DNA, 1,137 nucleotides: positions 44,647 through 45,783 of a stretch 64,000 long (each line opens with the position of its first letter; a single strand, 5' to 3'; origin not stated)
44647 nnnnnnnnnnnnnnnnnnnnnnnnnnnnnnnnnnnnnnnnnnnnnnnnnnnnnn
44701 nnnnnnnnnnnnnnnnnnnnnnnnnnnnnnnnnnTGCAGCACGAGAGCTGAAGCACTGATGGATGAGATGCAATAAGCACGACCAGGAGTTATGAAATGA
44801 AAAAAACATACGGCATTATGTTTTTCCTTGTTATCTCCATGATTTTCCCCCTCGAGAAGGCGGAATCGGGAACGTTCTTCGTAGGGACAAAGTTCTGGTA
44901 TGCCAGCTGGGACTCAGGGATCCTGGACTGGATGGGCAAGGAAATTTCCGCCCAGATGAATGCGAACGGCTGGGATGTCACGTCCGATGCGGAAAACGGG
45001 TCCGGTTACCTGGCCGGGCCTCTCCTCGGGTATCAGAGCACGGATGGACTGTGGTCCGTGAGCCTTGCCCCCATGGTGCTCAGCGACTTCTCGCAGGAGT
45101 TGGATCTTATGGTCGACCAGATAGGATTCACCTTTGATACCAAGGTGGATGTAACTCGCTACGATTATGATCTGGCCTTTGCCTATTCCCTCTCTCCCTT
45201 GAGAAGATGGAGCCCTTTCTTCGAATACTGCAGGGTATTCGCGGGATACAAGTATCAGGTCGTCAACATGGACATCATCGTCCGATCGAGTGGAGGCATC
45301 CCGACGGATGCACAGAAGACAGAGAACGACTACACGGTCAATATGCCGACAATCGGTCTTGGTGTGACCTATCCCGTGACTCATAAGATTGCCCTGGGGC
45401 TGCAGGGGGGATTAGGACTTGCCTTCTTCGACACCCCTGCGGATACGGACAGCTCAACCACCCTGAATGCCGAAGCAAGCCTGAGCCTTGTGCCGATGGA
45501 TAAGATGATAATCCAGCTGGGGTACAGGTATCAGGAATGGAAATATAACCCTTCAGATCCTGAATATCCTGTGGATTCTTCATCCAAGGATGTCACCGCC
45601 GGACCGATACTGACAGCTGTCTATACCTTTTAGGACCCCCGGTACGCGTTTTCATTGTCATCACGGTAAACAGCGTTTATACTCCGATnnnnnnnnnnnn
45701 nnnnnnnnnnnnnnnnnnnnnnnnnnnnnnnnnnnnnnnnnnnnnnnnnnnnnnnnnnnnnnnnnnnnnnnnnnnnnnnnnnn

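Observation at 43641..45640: AT-richer islet encoding a CsgG-family periplasmic protein and an adjacent small outer-membrane beta-barrel: possible uncharacterised OM secretion/assembly pair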

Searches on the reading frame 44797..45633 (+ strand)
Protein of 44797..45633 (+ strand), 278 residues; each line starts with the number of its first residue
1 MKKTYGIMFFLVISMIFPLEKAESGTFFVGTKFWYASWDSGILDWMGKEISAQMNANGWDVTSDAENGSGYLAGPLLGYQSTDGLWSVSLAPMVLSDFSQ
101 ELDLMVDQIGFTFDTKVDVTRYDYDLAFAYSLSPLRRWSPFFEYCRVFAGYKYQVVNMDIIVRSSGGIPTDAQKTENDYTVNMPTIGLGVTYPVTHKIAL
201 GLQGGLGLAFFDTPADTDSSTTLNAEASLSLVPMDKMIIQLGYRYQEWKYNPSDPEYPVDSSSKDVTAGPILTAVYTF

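Call 4: search_protein_families(library=pfam, proteins=[window:44797-45633:+], max_evalue=1)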
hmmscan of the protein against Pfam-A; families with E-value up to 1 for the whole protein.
window:44797-45633:+ (278 aa): 0 families

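Call 5: search_protein_families(library=ncbifam, proteins=[window:44797-45633:+], max_evalue=1)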
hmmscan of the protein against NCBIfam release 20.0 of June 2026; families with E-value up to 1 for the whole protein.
window:44797-45633:+ (278 aa): 2 families
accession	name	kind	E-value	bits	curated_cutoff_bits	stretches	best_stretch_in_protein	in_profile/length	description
NF052316.1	T9SS_PorG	equivalog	0.088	12.6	130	1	132-213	94-165/209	type IX secretion system protein PorG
NF041027.1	GSU2204_Se_pt_1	equivalog_domain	0.11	11.2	350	1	189-251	506-570/580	GSU2204 family CXXCH-containing (seleno)protein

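Call 6: find_homologous_proteins(query=window:44797-45633:+)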
Query window:44797-45633:+ (278 aa): 50 proteins with E <= 0.001 among 875 candidates.
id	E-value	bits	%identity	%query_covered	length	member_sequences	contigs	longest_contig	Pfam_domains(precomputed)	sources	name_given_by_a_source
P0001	2.0e-179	613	100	97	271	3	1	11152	-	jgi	-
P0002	8.2e-150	516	81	100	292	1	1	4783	-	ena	-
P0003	1.6e-83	299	52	100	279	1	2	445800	-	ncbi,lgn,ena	-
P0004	4.2e-72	261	48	100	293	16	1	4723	-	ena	-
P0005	8.4e-69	250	46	100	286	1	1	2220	-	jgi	jgi:hypothetical protein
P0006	2.9e-68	249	46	96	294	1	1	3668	-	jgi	jgi:opacity protein-like surface antigen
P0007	5.0e-68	248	44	100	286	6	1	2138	-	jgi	jgi:hypothetical protein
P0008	2.0e-66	243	44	100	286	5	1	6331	-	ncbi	-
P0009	3.2e-65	239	44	98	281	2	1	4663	-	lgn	-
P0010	1.3e-63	233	43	98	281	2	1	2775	-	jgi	-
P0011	4.1e-61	225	40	100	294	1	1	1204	-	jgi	jgi:hypothetical protein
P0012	2.6e-57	213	42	100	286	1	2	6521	-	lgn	-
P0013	4.0e-56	209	40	99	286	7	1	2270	-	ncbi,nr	ncbi:MAG: hypothetical protein JRJ47_13715, partial [Deltaproteobacteria bacterium]|nr:hypothetical 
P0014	1.2e-55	207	40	100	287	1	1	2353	-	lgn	-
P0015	1.3e-54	204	42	100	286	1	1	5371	-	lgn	-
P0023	4.2e-44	169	40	92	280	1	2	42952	-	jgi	-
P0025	2.6e-42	164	37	100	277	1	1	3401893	PF13505.13,PF11854.15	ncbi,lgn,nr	ncbi:MAG: hypothetical protein JSV38_15135 [Desulfobacterales bacterium]|nr:MAG: hypothetical protei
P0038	7.3e-38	149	34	100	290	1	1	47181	-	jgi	jgi:hypothetical protein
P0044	5.1e-36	143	37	100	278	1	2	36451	-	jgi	jgi:hypothetical protein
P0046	2.7e-35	140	32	100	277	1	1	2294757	-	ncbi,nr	ncbi:MAG: hypothetical protein JSV21_09990 [Nitrospirota bacterium]|nr:MAG: hypothetical protein JSV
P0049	6.1e-21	93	30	100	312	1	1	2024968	-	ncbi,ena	-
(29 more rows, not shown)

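Call 7: find_encoding_contigs(protein=P0003, flank=8000, max_places=2)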
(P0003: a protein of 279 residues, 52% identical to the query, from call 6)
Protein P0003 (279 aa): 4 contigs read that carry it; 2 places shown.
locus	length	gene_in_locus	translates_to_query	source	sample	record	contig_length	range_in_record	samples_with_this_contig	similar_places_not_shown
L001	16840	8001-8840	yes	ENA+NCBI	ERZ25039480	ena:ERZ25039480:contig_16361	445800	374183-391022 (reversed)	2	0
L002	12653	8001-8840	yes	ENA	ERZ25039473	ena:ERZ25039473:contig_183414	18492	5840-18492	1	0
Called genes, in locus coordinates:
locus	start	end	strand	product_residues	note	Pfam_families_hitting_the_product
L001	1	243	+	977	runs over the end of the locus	PF00989:PAS, PF08448:PAS_4, PF13426:PAS_9, PF08447:PAS_3, PF00989:PAS, PF08448:PAS_4, PF13426:PAS_9, PF00989:PAS, +14 more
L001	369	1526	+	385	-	PF04381:RdgC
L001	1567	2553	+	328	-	PF01966:HD, PF13487:HD_5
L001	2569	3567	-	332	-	PF00037:Fer4 (weak), PF13237:Fer4_10 (weak), PF14697:Fer4_21, PF12838:Fer4_7, PF13187:Fer4_9, PF25160:LdpA_Fe-S-bd, PF00037:Fer4, PF12837:Fer4_6 (weak), +1 more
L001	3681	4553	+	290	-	PF13489:Methyltransf_23 (weak), PF01209:Ubie_methyltran (weak), PF08241:Methyltransf_11, PF08242:Methyltransf_12 (faint), PF13649:Methyltransf_25, PF13847:Methyltransf_31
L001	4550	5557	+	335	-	PF00293:NUDIX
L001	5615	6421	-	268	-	PF00753:Lactamase_B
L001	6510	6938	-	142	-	PF12802:MarR_2, PF01047:MarR (weak), PF13412:HTH_24 (weak), PF22381:Staph_reg_Sar_Rot (weak)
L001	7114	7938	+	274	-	PF03783:CsgG, PF13036:LpoB (weak)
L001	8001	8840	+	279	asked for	-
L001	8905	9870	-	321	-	PF02826:2-Hacid_dh_C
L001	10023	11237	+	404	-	PF00990:GGDEF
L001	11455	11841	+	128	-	-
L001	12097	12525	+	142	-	PF00572:Ribosomal_L13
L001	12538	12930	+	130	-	PF00380:Ribosomal_S9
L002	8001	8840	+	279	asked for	-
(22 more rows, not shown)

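Call 8: find_encoding_contigs(protein=P0025, flank=8000, max_places=2)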
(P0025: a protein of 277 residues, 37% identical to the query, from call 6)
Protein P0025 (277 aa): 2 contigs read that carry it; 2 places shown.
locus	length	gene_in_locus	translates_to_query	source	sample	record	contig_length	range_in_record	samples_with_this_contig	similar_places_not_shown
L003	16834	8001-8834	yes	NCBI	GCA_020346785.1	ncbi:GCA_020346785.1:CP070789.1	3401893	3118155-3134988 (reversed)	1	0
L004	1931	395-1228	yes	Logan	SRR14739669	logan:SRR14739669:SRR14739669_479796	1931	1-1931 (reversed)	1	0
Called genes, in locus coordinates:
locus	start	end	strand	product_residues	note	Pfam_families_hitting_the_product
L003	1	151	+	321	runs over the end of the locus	PF07719:TPR_2 (faint), PF13181:TPR_8 (faint), PF00515:TPR_1 (weak), PF13174:TPR_6 (weak)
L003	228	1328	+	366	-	PF00481:PP2C, PF13672:PP2C_2, PF07228:SpoIIE (faint), PF07238:PilZ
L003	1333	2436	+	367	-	PF12038:QTMAN_N, PF00534:Glycos_transf_1, PF13692:Glyco_trans_1_4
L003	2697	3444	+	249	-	PF13439:Glyco_transf_4, PF13579:Glyco_trans_4_4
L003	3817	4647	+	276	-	PF02146:SIR2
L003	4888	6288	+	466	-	PF01225:Mur_ligase, PF08245:Mur_ligase_M, PF02875:Mur_ligase_C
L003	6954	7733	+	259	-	-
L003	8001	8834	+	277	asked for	PF13505:OMP_b-brl (faint), PF11854:MtrB_PioB (faint)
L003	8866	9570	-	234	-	PF01479:S4, PF00849:PseudoU_synth_2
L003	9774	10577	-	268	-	PF00571:CBS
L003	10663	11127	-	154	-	PF00571:CBS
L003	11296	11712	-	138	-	PF09383:NIL, PF12797:Fer4_2 (faint), PF13237:Fer4_10, PF14697:Fer4_21 (weak), PF12838:Fer4_7, PF13187:Fer4_9 (weak), PF12837:Fer4_6 (weak), PF00037:Fer4 (weak), +1 more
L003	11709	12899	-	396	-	PF01837:HcyBio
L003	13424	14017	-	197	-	PF04542:Sigma70_r2, PF07638:Sigma70_ECF, PF08281:Sigma70_r4_2, PF04545:Sigma70_r4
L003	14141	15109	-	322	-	PF01656:CbiA, PF02374:ArsA_ATPase (weak), PF09140:MipZ (faint), PF10609:ParA, PF13614:AAA_31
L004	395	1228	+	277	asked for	PF13505:OMP_b-brl (faint), PF11854:MtrB_PioB (faint)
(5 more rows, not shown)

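Call 9: find_encoding_contigs(protein=P0046, flank=8000, max_places=2)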
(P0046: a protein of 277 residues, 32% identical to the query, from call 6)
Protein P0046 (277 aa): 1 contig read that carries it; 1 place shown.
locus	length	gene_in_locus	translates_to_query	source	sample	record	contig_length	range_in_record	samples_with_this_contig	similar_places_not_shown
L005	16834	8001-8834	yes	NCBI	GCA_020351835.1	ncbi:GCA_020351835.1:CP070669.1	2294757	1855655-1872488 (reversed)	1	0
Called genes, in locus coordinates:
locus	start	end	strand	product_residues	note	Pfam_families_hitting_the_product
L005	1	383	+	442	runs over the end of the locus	PF02321:OEP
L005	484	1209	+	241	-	PF00899:ThiF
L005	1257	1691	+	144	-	PF13301:DUF4079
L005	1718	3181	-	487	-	PF00089:Trypsin, PF13365:Trypsin_2, PF00595:PDZ, PF13180:PDZ_2, PF17820:PDZ_6, PF00595:PDZ (weak)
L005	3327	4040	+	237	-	PF02535:Zip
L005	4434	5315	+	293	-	PF03264:Cytochrom_NNT (faint), PF14522:Cytochrome_C7 (faint), PF09699:Paired_CXXCH_1 (faint), PF13435:Cytochrome_C554 (weak), PF02335:Cytochrom_C552 (weak), PF22113:Mtrc-MtrF_II-IV_dom (weak)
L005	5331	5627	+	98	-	-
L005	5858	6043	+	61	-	-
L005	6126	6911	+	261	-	PF09719:C_GCAxxG_C_C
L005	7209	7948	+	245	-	PF03783:CsgG (weak)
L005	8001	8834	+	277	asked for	-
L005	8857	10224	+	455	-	-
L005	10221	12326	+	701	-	PF05226:CHASE2, PF00211:Guanylate_cyc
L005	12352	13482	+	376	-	PF16548:FlgT_N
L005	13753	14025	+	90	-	-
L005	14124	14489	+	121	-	PF16697:Yop-YscD_cpl, PF00498:FHA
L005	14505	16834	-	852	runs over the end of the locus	PF05226:CHASE2, PF00069:Pkinase, PF07714:PK_Tyr_Ser-Thr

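Call 20: find_related_loci(query=A1, collection=genome_contigs, flank=8000)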
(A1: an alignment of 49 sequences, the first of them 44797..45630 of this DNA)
Query A1 (278 aa) in genome_contigs; peptide patterns used: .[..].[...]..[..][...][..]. (x = any residue, [..] = any of these).
27 stretches matched a pattern; 17 encode a relative of the query (tblastn E <= 1e-3); 17 distinct loci.
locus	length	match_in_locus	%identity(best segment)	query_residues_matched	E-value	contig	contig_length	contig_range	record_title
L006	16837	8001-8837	52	1-278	4e-88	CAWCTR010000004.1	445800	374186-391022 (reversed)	MAG: uncultured delta proteobacterium isolate MFD01476.bin.2.8 genome assembly, contig: contig_16361, whole genome shotg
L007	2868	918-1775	46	1-278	1e-78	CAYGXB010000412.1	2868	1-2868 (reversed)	MAG TPA_asm: uncultured Bacteriovoracaceae bacterium isolate ERP119294_co1_5 genome assembly, contig: NODE_68540_length_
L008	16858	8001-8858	45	1-278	4e-77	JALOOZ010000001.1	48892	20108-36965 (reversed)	MAG: Thermodesulfobacteriota bacterium isolate Prado116 scaffold_377, whole genome shotgun sequence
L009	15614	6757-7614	44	1-278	7e-74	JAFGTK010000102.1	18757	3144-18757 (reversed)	MAG: Deltaproteobacteria bacterium isolate Zod_Metabat.965 k87_1929553, whole genome shotgun sequence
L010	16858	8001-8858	42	1-278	1e-73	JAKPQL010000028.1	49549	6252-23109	MAG: Deltaproteobacteria bacterium isolate JPNA_maxbin.196 k141_773969, whole genome shotgun sequence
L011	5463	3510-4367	41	1-278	2e-69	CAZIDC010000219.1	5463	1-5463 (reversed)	MAG TPA_asm: uncultured Syntrophaceae bacterium isolate SRP080215_co1_117 genome assembly, contig: NODE_27233_length_546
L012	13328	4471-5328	43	1-278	5e-66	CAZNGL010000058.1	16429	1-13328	MAG TPA_asm: uncultured Bacteriovoracaceae bacterium isolate binchicken_co43_352 genome assembly, contig: NODE_6309_leng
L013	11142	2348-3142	42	25-276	9e-61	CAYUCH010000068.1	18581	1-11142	MAG TPA_asm: uncultured Desulfobulbia bacterium isolate SRP077602_co5_539 genome assembly, contig: NODE_14320_length_185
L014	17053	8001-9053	38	24-278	8e-54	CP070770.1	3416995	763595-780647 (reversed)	MAG: Deltaproteobacteria bacterium isolate bin23 chromosome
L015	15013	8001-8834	38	1-278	2e-52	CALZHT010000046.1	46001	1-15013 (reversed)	MAG: uncultured Desulfobulbaceae bacterium isolate FO_M_Desulfobacterota_18 genome assembly, contig: scaffold_1252, whol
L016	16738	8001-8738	32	22-278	7e-39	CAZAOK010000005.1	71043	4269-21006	MAG TPA_asm: uncultured Leptospiraceae bacterium isolate SRP252850_co1_61 genome assembly, contig: NODE_401_length_71043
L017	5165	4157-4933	31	10-278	6e-35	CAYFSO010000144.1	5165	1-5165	MAG TPA_asm: uncultured Leptospiraceae bacterium isolate ERP107533_co1_200 genome assembly, contig: NODE_21307_length_51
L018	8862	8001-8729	32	23-276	6e-32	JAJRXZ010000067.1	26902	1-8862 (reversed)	MAG: Spirochaetes bacterium isolate Dive96_bin3.202 k141_3307308, whole genome shotgun sequence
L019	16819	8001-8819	32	7-278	6e-41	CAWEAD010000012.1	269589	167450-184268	MAG: uncultured delta proteobacterium isolate MFD05684.bin.1.22 genome assembly, contig: contig_84957, whole genome shot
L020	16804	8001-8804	29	1-278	4e-28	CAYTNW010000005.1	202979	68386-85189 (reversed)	MAG TPA_asm: uncultured Leptospirales bacterium isolate SRP220891_co1_350 genome assembly, contig: NODE_61_length_202979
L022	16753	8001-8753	31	1-246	7e-26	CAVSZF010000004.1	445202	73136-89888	MAG: uncultured Spirochaetota bacterium isolate MFD04716.bin.1.88 genome assembly, contig: contig_42747, whole genome sh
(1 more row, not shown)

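Call 24: predict_structure(alignment_id=A1)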
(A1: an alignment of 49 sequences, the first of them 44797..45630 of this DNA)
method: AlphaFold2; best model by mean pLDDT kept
length: 278 residues; sequences in the alignment: 49
mean_pLDDT: 89.5   pTM: 0.82
mean pLDDT of the five models: 89.5, 89.1, 88.7, 88.5, 88.1
residues with pLDDT >= 90: 177; 70-90: 75; 50-70: 26; < 50: 0
segments of 3 or more residues with pLDDT < 50: none
pLDDT, mean of each block of 10 residues (from residue 1): 73 65 80 96 89 87 93 97 95 96 82 86 97 97 98 95 71 84 98 97 97 84 98 96 96 71 91 96
secondary structure, 60 per line:
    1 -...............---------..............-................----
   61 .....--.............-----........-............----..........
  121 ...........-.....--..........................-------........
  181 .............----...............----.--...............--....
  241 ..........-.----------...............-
elements in order: H2-16 E26-39 H41-56 E61-65 E68-80 E86-93 E95-106 E111-131 H133-137 H140-144 E145-165 E173-193 E198-212 E220-234 E237-250 E263-277
